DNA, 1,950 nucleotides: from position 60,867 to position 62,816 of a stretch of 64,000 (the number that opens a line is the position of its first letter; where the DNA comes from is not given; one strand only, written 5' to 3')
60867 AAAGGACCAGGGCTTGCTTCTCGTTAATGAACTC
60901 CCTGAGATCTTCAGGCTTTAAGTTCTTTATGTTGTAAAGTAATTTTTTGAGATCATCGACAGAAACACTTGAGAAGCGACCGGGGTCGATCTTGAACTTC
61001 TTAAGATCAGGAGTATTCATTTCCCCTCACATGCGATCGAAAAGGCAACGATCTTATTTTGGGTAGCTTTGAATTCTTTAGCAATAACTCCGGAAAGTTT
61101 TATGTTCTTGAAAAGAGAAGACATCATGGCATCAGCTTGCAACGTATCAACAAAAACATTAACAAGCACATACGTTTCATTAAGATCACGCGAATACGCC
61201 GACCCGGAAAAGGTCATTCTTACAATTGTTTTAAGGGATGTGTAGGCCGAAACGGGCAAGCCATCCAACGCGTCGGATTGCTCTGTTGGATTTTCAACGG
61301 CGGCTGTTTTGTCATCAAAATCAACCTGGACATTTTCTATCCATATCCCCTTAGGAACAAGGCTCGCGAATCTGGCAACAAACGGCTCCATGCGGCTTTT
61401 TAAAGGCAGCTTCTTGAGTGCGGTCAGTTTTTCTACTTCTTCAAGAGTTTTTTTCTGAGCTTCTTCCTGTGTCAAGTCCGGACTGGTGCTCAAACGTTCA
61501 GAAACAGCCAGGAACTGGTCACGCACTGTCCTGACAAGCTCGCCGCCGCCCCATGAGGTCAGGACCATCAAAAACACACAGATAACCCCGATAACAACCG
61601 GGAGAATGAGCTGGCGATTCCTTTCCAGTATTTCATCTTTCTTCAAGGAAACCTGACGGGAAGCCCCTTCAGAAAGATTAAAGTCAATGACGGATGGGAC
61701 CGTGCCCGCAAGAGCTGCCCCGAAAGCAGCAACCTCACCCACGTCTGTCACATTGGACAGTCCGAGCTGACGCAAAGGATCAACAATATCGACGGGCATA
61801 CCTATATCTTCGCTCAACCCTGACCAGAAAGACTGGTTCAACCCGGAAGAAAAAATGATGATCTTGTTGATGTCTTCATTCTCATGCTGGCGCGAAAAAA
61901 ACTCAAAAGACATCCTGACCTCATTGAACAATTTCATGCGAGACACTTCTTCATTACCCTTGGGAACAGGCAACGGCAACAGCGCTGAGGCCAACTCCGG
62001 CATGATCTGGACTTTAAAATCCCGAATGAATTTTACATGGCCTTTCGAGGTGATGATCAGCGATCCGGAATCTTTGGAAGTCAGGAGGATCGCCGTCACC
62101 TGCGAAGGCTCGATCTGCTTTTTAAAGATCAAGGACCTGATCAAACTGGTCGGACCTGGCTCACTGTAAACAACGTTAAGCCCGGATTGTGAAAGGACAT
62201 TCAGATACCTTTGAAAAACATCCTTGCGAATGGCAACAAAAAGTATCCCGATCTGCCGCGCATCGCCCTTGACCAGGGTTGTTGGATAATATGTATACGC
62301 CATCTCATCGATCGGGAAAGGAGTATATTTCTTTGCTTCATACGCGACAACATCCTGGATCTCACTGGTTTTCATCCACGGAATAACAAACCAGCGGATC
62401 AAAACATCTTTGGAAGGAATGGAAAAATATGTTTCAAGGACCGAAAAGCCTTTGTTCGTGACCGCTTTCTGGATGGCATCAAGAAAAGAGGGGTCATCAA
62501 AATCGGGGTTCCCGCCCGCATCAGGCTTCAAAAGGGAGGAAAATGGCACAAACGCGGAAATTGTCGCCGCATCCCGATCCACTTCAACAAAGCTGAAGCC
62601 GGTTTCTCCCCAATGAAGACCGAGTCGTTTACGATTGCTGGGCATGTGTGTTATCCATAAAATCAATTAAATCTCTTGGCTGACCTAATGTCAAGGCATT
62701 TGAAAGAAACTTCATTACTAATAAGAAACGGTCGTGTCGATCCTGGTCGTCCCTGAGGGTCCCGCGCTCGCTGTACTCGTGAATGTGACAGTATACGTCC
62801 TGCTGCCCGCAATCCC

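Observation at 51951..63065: Complete T2SS / type IV pilus-like locus with seven tandem pilins and no peptidase or retraction ATPase in the window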

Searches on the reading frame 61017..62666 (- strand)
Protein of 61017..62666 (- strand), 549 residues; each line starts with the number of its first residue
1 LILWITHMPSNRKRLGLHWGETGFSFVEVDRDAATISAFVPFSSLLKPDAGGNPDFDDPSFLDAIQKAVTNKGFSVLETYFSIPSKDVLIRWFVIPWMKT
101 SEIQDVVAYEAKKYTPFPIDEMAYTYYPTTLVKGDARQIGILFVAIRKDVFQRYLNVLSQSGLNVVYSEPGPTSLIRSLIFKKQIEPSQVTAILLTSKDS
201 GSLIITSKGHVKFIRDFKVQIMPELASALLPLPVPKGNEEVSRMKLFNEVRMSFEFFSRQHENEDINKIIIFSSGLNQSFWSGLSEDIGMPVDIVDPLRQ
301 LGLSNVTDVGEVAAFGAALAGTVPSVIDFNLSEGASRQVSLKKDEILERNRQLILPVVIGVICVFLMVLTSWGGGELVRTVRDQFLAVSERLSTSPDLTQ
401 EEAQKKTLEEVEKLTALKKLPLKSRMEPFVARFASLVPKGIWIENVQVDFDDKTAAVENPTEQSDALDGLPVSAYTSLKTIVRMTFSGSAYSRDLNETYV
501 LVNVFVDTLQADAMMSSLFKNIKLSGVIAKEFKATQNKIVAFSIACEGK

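Call 4: search_protein_families(library=pfam, proteins=[window:61017-62666:-], max_evalue=0.01)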
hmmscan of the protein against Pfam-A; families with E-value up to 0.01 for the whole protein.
window:61017-62666:- (549 aa): 1 family
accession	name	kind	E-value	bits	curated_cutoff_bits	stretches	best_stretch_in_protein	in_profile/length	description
PF11104.14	PilM_2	-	7.3e-10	38.7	27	1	62-166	48-153/340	Type IV pilus assembly protein PilM;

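Call 6: search_protein_families(library=ncbifam, proteins=[window:61017-62666:-], max_evalue=0.01)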
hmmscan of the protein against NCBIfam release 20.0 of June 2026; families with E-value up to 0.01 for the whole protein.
window:61017-62666:- (549 aa): 2 families
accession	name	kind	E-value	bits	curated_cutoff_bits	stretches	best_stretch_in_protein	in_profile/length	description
TIGR01175.1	pilM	subfamily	5.2e-18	65.2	133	1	63-312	55-330/348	type IV pilus assembly protein PilM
NF045709.1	Amuc_1101_fam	equivalog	1.2e-14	54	650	1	64-176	57-166/608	Amuc_1101 family PilM-like pilus complex protein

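Call 9: find_homologous_proteins(query=window:61017-62666:-, max_evalue=0.001)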
Query window:61017-62666:- (549 aa): 31 proteins with E <= 0.001 among 8000 candidates.
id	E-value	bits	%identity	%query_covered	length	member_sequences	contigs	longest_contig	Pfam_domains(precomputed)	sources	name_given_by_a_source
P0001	0.0e+0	1191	100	99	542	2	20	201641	PF11104.15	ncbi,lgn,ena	-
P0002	2.0e-289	979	82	99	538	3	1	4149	PF11104.15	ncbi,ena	-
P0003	3.9e-266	902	76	99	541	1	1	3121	PF11104.15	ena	-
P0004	4.4e-166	572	50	99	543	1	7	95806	PF11104.15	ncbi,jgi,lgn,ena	jgi:Tfp pilus assembly PilM family ATPase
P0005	1.4e-164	567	50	99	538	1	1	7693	PF11104.15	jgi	jgi:Tfp pilus assembly PilM family ATPase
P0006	2.4e-163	563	49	98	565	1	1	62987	PF11104.15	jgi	jgi:Tfp pilus assembly PilM family ATPase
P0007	6.5e-163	561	50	99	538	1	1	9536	PF11104.15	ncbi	-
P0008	3.7e-156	539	47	98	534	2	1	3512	PF11104.15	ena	-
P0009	3.4e-148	513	50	89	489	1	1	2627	PF11104.15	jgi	jgi:Tfp pilus assembly PilM family ATPase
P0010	1.2e-145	504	46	98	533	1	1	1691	PF11104.15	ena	-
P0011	6.8e-144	499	45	98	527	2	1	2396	PF11104.15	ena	-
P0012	1.4e-136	474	42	99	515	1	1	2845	-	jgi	jgi:hypothetical protein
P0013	5.6e-125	436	41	98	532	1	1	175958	PF11104.15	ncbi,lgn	-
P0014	6.6e-123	429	41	98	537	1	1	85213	PF11104.15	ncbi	-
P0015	1.4e-121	425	41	98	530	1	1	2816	PF11104.15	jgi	jgi:Tfp pilus assembly PilM family ATPase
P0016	1.1e-120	422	40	98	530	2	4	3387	PF11104.15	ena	-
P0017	5.1e-119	416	40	98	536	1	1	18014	PF11104.15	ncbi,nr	ncbi:MAG: pilus assembly protein PilM [Candidatus Omnitrophica bacterium]|nr:pilus assembly protein 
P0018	9.7e-119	416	40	98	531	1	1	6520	PF11104.15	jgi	jgi:hypothetical protein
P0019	8.1e-118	412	40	98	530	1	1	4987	PF11104.15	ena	-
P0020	1.1e-116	409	40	98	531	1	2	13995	PF11104.15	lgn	-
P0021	1.5e-114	402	40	97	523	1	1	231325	PF11104.15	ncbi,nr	ncbi:MAG: pilus assembly protein PilM [Candidatus Omnitrophica bacterium]|nr:pilus assembly protein 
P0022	3.3e-113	397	39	97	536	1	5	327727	PF11104.15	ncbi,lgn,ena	-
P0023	8.8e-112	393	40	98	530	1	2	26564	PF11104.15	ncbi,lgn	-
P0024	1.3e-109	385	38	98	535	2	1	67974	PF11104.15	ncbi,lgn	-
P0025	1.9e-109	385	39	93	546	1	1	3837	PF11104.15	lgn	-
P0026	1.7e-108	382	38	97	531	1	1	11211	PF11104.15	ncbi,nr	ncbi:MAG: pilus assembly protein PilM [Candidatus Omnitrophica bacterium]|nr:pilus assembly protein 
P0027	1.4e-100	356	35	97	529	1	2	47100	PF11104.15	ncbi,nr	ncbi:MAG: pilus assembly protein PilM [Candidatus Omnitrophica bacterium]|nr:pilus assembly protein 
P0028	1.6e-98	349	35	97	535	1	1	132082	PF11104.15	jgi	jgi:Tfp pilus assembly PilM family ATPase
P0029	1.4e-95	339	35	98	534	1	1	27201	PF11104.15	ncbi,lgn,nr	ncbi:MAG: pilus assembly protein PilM [Candidatus Omnitrophica bacterium]|nr:pilus assembly protein 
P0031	1.2e-4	39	26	47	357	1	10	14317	PF06723.20,PF14450.13,PF11104.15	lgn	-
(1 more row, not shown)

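Call 23: find_related_loci(query=A1, collection=genome_contigs, flank=10000)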
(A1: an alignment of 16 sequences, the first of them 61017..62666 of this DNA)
Query A1 (549 aa) in genome_contigs; peptide patterns used: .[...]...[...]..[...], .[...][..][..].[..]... (x = any residue, [..] = any of these).
87 stretches matched a pattern; 48 encode a relative of the query (tblastn E <= 1e-3); 48 distinct loci.
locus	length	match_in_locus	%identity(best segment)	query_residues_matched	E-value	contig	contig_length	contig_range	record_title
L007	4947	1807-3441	81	1-549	0e+0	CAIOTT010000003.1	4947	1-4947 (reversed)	MAG: Candidatus Omnitrophica bacterium isolate Ki2-D4_bin-0675 genome assembly, contig: bin-0675:03/74, whole genome sho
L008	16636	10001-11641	50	4-549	9e-176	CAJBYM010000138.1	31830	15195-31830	MAG: Candidatus Omnitrophica bacterium isolate Loc090907-5m_bin-489 genome assembly, contig: bin-489:138/139, whole geno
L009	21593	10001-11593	45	4-549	9e-149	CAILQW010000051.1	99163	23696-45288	MAG: Candidatus Omnitrophica bacterium isolate AM4_bin-704 genome assembly, contig: bin-704:51/67, whole genome shotgun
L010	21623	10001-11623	41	4-549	5e-132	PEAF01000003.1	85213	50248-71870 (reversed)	MAG: Candidatus Omnitrophota bacterium isolate MBPbin6 scaffold17, whole genome shotgun sequence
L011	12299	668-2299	40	1-547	5e-124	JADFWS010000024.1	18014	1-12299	MAG: Candidatus Omnitrophota bacterium isolate nCal2bin1 nCal2_bin1_NODE_24_length_18014_cov_3.149133, whole genome shot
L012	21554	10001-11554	40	14-547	1e-121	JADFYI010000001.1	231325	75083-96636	MAG: Candidatus Omnitrophota bacterium isolate nDJH6bin28 nDJH6_bin28_NODE_11_length_231325_cov_10.144511, whole genome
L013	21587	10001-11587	40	10-547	2e-121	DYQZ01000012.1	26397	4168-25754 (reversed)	MAG TPA_asm: Candidatus Omnitrophus sp. isolate SulCav_GS10_10_48_10 SulCav_GS10_10_1809_length_26397_cov_5_296978, whol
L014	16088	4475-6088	38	4-544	2e-119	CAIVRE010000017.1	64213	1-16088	MAG: Candidatus Omnitrophica bacterium isolate AM-lipid-02-D9_bin-0629 genome assembly, contig: bin-0629:17/34, whole ge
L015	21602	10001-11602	38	10-547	6e-116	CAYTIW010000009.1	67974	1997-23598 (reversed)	MAG TPA_asm: uncultured Planctomycetales bacterium isolate binchicken_co115_236 genome assembly, contig: NODE_782_length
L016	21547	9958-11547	39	6-544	9e-118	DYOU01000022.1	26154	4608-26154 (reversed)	MAG TPA_asm: Candidatus Elulimicrobium sp. isolate SulCav_GS09_5_2_46_18 SulCav_GS09_5_2892_length_26154_cov_9_932718, w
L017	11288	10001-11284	40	11-442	2e-103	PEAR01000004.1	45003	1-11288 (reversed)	MAG: Candidatus Omnitrophota bacterium isolate Cal1bin1 scaffold13, whole genome shotgun sequence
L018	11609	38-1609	35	11-544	1e-101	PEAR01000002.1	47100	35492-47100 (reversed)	MAG: Candidatus Omnitrophota bacterium isolate Cal1bin1 scaffold11, whole genome shotgun sequence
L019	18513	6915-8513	35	10-547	5e-100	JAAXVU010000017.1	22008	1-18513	MAG: Candidatus Omnitrophota bacterium isolate W9_Combined_metabat1_094 W9_Combined_metabat1_094_NODE_1264, whole genome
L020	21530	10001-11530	24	10-534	4e-41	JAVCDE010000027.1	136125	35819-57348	MAG: Candidatus Aceula meridiana isolate MAG_3300035698_985 Ga0374944_593003, whole genome shotgun sequence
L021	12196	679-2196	25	14-546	1e-33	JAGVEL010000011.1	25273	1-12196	MAG: Candidatus Omnitrophota bacterium isolate DeMMO2_11 c_000000046531, whole genome shotgun sequence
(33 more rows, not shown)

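Call 40: search_solved_structures(query=A1, max_evalue=1)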
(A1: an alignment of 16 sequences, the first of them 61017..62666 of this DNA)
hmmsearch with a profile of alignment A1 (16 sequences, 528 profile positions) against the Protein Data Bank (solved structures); distinct sequences matched with E-value up to 1: 6.
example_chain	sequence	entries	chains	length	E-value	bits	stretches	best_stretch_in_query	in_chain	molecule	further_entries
3jc8_Ma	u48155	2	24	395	5.8e-18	68.1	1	45-303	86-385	Type IV pilus biogenesis protein PilM | PilM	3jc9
2ych_A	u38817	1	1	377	9.7e-11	44.2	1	6-160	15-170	COMPETENCE PROTEIN PILM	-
5eox_A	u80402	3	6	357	0.00023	23.2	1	91-208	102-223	Type 4 fimbrial biogenesis protein PilM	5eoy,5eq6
5eou_A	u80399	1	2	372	0.00026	23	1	91-208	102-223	Type 4 fimbrial biogenesis protein PilM,Type 4 fimbrial biogenesis protein PilN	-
1t3j_A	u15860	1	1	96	0.31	12.9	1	355-410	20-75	mitofusin 1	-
3kin_B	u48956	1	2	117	0.35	12.7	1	357-404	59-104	KINESIN HEAVY CHAIN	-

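Call 66: predict_structure(alignment_id=A1)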
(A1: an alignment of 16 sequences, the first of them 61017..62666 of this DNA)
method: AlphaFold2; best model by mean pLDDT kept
length: 549 residues; sequences in the alignment: 16
mean_pLDDT: 73.2   pTM: 0.56
mean pLDDT of the five models: 73.2, 73.1, 72.1, 70.5, 69.0
residues with pLDDT >= 90: 86; 70-90: 280; 50-70: 77; < 50: 106
segments of 3 or more residues with pLDDT < 50: 1-10, 48-51, 223-235, 335-354, 371-375, 384-403, 419-423, 454-477
pLDDT, mean of each block of 10 residues (from residue 1): 32 85 89 89 63 63 82 86 90 88 88 87 88 83 91 89 89 93 90 85 89 84 45 54 87 89 87 76 85 80 76 92 84 47 40 55 61 49 45 37 58 58 59 81 77 48 34 47 81 79 87 83 78 66 81
secondary structure, 60 per line:
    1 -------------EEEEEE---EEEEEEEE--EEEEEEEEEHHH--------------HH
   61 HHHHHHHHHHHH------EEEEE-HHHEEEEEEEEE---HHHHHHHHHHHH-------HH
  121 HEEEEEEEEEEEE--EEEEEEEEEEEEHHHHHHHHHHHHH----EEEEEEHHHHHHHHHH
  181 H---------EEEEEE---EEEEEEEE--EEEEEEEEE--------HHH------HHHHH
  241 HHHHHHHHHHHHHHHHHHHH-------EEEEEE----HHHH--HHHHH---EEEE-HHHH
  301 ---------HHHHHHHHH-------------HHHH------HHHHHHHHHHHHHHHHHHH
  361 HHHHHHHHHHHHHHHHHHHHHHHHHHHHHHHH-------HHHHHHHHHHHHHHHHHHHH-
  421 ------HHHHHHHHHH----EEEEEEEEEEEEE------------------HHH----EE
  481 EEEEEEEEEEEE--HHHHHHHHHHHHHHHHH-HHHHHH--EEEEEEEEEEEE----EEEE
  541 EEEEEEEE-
elements in order: E14-19 E23-30 E33-41 H59-72 E79-83 E88-96 H100-111 E122-133 E136-147 H148-160 E165-170 H171-181 E191-196 E200-207 E210-218 H236-260 E268-273 H278-281 H284-288 E292-295 H297-300 H310-318 H332-335 H342-392 H400-419 H427-436 E441-453 E479-492 H495-511 H513-518 E521-532 E537-548

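Call 68: fold_search(model_id=the predicted structure, library=pdb)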
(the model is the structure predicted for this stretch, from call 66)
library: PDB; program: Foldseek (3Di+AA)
matches with E <= 10: 1350; with E <= 0.001: 213
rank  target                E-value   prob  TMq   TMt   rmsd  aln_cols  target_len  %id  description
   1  5eq6_A                1.6e-18  1.00  0.42  0.60   6.6       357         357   16  Pseudomonas aeruginosa PilM bound to AMP-PNP (released 2016-04-27)
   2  5eou_B                2.9e-18  1.00  0.47  0.70   4.7       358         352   17  Pseudomonas aeruginosa PilM:PilN1-12 bound to ATP (released 2016-04-27)
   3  5eq6_B                7.6e-18  1.00  0.41  0.60   6.8       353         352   17  Pseudomonas aeruginosa PilM bound to AMP-PNP (released 2016-04-27)
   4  5eou_A                2.0e-17  1.00  0.43  0.67   5.1       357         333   17  Pseudomonas aeruginosa PilM:PilN1-12 bound to ATP (released 2016-04-27)
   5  5eoy_A                2.5e-17  1.00  0.41  0.59   6.5       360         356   18  Pseudomonas aeruginosa SeMet-PilM bound to ADP (released 2016-04-27)
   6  5eox_B                2.9e-17  1.00  0.42  0.61   6.3       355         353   17  Pseudomonas aeruginosa PilM bound to ADP (released 2016-04-27)
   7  3jc8_Ma               3.9e-17  1.00  0.44  0.65   5.4       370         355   18  Architectural model of the type IVa pilus machine in a piliated state (released 2016-03-16)
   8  5eox_A                4.6e-17  1.00  0.43  0.63   6.0       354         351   16  Pseudomonas aeruginosa PilM bound to ADP (released 2016-04-27)
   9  5eoy_B                9.6e-17  1.00  0.41  0.58   6.7       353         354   16  Pseudomonas aeruginosa SeMet-PilM bound to ADP (released 2016-04-27)
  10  2ych_A                1.5e-16  1.00  0.45  0.71   5.3       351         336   21  PilM-PilN type IV pilus biogenesis complex (released 2011-05-11)
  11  3wt0_C                1.8e-11  1.00  0.39  0.55   6.7       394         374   12  Crystal Structure Analysis of Cell Division Protein (released 2015-04-29)
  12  3wqu_B                2.6e-11  1.00  0.37  0.51   7.3       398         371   12  Staphylococcus aureus FtsA complexed with ATP (released 2014-10-08)
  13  3wt0_A                3.1e-11  1.00  0.39  0.54   6.8       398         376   12  Crystal Structure Analysis of Cell Division Protein (released 2015-04-29)
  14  1yf5                  4.9e-11  1.00  0.31  0.65  10.2       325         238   10  Cyto-Epsl: The Cytoplasmic Domain Of Epsl, An Inner Membrane Component Of The Type II Secretion System Of Vibrio Cholera (released 2005-05-03)
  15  3wt0_D                7.7e-11  1.00  0.39  0.54   6.8       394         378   12  Crystal Structure Analysis of Cell Division Protein (released 2015-04-29)
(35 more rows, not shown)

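Call 115: search_protein_representatives(alignment_id=A1)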
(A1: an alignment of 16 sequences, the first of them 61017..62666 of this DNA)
Query: 16 sequences, 528 profile positions. Proteins with E-value up to 0.001 (for the whole library): 7315; up to 1e-10: 1608; up to 1e-30: 480. The best 150 are listed.
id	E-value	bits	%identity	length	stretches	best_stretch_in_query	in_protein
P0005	6.5e-227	770.8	-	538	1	1-528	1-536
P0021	1.4e-219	746.7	-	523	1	1-528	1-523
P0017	1.5e-218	743.2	-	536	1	1-528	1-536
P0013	6.4e-218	741.2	-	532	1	1-528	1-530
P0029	3.7e-210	715.6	-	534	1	1-528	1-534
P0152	2.6e-199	679.7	-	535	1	1-528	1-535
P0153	2.8e-193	659.9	-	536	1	1-528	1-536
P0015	9.7e-193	658.1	-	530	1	1-528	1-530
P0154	4.0e-185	632.9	-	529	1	1-528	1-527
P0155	2.6e-182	623.7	-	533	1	1-527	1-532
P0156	6.3e-159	546.5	-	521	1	1-528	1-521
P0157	2.2e-157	541.4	-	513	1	1-528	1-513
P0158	5.8e-156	536.7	-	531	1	3-528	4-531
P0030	1.8e-155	535.1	-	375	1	1-377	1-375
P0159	4.4e-134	464.5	-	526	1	3-528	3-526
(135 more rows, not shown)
